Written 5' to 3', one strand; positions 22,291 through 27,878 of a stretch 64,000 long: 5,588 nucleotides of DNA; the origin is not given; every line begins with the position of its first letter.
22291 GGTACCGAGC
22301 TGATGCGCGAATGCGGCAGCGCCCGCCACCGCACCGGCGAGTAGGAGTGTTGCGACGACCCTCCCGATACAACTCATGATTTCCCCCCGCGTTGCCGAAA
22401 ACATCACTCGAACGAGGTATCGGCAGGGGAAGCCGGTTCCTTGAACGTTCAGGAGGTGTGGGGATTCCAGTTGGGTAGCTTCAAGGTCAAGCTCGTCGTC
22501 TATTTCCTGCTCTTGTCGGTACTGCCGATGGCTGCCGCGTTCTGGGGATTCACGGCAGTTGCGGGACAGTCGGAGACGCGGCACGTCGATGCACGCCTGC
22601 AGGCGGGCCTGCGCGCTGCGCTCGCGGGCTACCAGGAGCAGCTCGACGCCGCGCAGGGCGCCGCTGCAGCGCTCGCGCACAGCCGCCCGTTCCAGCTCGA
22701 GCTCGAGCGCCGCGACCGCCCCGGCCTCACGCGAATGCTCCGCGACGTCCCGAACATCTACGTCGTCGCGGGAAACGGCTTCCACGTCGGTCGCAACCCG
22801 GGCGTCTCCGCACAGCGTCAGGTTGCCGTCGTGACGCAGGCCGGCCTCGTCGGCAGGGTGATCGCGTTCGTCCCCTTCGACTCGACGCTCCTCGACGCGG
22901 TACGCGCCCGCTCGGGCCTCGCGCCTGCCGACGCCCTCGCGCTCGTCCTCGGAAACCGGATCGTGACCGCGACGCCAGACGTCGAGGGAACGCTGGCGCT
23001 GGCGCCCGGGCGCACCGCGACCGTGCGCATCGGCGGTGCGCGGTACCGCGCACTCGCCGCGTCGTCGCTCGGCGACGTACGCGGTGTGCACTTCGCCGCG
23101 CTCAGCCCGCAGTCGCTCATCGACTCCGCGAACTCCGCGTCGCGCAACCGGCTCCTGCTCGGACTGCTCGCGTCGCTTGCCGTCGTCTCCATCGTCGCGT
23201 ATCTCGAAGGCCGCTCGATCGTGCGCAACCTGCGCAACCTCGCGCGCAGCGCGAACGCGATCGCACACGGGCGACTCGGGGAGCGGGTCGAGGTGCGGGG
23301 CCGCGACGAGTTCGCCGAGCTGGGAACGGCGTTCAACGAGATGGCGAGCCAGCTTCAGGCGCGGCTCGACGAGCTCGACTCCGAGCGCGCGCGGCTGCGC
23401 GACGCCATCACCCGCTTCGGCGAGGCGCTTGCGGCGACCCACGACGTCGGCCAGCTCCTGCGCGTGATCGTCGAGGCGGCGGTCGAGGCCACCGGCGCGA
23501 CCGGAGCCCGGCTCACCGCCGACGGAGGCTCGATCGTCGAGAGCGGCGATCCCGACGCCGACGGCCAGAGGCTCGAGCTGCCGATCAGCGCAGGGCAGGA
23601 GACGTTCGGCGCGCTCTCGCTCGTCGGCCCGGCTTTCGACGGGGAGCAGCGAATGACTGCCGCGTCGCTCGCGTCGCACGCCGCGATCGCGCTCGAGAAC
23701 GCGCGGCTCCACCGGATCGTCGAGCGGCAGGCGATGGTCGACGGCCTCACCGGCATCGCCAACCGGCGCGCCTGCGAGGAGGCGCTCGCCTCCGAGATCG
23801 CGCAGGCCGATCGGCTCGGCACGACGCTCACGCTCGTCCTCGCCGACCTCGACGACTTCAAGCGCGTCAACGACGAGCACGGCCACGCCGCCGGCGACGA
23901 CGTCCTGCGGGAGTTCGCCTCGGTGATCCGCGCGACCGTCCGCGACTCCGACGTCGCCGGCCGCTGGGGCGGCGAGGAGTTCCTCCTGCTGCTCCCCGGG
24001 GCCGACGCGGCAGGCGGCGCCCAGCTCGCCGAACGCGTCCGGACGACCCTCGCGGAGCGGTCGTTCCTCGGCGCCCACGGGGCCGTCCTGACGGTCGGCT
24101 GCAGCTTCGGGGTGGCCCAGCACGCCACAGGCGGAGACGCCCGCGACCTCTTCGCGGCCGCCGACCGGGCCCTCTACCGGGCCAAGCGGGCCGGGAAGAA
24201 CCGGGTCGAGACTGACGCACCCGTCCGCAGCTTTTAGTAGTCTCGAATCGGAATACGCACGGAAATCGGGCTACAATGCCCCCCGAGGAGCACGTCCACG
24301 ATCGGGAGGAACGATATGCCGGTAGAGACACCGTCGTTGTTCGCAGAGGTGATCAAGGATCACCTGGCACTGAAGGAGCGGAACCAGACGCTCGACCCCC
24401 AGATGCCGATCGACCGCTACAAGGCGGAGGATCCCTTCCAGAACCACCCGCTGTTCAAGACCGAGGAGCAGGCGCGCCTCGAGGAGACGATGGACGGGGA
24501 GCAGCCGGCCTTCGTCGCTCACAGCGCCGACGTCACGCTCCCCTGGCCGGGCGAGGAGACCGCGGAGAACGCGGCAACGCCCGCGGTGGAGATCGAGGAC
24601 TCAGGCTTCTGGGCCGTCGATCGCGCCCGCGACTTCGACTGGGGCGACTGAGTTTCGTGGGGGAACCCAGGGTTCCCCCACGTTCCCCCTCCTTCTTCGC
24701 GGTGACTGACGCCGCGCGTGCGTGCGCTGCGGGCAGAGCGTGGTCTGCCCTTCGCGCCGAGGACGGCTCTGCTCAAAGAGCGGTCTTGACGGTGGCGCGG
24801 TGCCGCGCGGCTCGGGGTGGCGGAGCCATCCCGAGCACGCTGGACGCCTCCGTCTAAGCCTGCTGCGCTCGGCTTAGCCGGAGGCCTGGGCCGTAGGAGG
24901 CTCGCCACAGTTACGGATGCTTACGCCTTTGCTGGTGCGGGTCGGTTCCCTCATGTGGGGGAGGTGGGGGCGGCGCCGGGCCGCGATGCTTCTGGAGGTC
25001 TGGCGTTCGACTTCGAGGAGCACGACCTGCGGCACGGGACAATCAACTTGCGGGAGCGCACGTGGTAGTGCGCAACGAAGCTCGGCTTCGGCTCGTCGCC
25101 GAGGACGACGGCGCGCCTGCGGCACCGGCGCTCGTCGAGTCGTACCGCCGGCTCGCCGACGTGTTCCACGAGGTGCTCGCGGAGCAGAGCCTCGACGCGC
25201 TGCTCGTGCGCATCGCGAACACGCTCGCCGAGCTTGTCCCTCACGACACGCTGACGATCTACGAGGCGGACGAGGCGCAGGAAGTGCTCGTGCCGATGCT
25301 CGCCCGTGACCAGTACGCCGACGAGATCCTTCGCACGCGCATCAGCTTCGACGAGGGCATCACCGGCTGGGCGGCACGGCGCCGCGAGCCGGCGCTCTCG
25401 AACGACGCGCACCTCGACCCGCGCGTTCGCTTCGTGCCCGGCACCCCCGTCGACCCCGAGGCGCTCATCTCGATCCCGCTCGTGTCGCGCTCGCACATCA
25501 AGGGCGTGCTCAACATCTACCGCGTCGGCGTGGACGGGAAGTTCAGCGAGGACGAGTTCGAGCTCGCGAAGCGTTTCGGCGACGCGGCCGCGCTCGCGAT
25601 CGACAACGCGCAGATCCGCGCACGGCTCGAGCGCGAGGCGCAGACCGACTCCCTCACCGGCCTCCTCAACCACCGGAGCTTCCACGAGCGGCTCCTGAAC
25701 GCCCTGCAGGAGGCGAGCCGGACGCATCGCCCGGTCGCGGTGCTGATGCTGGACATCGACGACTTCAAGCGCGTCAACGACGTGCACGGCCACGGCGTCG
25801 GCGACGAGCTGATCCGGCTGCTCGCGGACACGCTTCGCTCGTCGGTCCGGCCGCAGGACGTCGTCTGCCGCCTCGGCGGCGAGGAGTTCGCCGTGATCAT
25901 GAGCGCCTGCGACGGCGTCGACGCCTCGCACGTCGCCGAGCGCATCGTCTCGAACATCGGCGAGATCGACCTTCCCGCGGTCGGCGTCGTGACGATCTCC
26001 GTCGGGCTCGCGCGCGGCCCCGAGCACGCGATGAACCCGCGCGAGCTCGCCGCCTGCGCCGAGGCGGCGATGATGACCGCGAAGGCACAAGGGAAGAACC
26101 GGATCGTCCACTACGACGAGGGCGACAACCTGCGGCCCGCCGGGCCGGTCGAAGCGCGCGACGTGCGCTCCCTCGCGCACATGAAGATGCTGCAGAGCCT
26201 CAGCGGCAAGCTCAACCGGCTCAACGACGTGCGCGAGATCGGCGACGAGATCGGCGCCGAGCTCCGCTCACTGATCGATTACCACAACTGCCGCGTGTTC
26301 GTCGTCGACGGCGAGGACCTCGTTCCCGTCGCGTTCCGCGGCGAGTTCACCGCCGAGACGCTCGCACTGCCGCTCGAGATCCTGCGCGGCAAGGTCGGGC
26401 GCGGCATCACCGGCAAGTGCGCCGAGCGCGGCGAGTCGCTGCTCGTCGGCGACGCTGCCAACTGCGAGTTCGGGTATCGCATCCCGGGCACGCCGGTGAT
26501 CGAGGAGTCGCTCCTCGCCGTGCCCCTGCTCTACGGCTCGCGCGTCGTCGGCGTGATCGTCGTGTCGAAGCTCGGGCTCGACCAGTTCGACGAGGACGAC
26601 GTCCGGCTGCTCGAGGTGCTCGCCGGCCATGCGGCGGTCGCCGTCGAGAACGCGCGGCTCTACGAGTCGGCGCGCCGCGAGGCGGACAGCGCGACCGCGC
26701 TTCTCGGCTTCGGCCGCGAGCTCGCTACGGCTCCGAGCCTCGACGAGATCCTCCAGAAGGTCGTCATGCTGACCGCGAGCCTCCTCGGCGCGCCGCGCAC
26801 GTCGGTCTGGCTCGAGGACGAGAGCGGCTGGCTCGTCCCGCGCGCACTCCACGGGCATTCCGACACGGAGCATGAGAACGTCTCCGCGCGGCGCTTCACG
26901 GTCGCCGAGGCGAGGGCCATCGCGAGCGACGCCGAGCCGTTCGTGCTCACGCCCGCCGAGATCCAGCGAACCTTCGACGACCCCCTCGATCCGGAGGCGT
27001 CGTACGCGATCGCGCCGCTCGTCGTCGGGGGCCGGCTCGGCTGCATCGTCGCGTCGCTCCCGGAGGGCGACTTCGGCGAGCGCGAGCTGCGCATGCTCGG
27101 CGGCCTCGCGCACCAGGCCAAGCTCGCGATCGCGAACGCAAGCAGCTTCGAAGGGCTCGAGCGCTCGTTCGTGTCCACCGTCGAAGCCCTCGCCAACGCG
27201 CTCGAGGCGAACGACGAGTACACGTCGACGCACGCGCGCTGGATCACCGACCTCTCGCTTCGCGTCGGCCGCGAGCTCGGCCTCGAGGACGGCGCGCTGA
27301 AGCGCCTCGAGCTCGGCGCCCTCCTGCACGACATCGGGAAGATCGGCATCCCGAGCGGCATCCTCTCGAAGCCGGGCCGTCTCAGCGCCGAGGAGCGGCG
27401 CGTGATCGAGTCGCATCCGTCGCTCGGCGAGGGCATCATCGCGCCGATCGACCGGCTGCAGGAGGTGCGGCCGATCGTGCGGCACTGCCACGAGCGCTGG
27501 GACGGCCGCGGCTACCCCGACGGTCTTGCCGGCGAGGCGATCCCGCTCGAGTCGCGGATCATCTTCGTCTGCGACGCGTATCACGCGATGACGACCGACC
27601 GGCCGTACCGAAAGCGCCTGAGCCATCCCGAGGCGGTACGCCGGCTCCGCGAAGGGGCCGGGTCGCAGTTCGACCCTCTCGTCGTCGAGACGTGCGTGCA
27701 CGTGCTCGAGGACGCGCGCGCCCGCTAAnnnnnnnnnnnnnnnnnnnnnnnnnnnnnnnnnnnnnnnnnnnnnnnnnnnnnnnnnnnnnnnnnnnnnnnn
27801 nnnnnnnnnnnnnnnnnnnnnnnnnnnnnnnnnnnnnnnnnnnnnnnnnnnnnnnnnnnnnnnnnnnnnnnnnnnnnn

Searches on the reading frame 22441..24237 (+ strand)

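Call 73: search_protein_families(library=pfam, proteins=[window:22441-24237:+], max_evalue=0.00001)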
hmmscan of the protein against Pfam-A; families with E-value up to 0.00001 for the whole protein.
window:22441-24237:+ (598 aa): 2 families
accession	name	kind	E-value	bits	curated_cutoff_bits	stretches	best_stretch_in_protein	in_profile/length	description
PF00990.26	GGDEF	-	4.1e-44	150.6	23.8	1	431-588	1-161/161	Diguanylate cyclase, GGDEF domain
PF00672.30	HAMP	-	3.5e-15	56.5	25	1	258-307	4-53/53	HAMP domain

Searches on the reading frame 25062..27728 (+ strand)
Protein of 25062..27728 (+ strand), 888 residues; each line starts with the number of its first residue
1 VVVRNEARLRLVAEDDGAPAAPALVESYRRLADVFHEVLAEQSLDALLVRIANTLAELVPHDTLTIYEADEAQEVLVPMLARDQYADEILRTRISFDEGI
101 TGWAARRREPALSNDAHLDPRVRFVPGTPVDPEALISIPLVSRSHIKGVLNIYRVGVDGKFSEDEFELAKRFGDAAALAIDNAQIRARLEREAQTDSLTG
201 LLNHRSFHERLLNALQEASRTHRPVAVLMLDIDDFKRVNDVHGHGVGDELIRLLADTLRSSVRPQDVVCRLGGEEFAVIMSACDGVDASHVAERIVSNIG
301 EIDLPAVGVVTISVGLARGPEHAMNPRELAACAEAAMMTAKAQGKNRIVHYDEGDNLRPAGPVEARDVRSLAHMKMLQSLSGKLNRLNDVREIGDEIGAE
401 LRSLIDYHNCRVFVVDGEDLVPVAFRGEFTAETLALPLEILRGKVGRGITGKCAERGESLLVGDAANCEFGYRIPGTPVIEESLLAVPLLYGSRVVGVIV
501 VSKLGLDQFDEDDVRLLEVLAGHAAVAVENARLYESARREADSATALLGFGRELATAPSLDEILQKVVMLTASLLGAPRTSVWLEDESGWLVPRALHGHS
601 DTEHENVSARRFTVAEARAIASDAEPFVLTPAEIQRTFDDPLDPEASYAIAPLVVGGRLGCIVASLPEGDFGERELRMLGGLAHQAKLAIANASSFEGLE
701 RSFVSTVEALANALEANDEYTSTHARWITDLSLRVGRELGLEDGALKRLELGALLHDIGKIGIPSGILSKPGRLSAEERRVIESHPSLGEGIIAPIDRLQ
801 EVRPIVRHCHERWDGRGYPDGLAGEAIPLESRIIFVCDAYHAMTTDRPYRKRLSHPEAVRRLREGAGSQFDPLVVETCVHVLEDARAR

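Call 73: search_protein_families(library=pfam, proteins=[window:25062-27728:+], max_evalue=0.00001)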
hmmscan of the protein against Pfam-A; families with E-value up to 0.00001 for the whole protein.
window:25062-27728:+ (888 aa): 6 families
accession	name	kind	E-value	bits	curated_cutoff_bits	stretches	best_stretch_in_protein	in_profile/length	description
PF13185.12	GAF_2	-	2.4e-43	148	28.6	3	389-529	3-136/136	GAF domain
PF00990.26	GGDEF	-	2.6e-42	144.8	23.8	1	193-347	1-161/161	Diguanylate cyclase, GGDEF domain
PF13487.12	HD_5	-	1.8e-39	135.6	27.2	1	709-873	2-169/170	HD domain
PF01590.32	GAF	-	1.3e-38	133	22.4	3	389-528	1-133/133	GAF domain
PF13492.12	GAF_3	-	7e-27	94.8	27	3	482-530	81-129/129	GAF domain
PF01966.28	HD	-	6.8e-18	65.5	22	1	723-843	3-116/116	HD domain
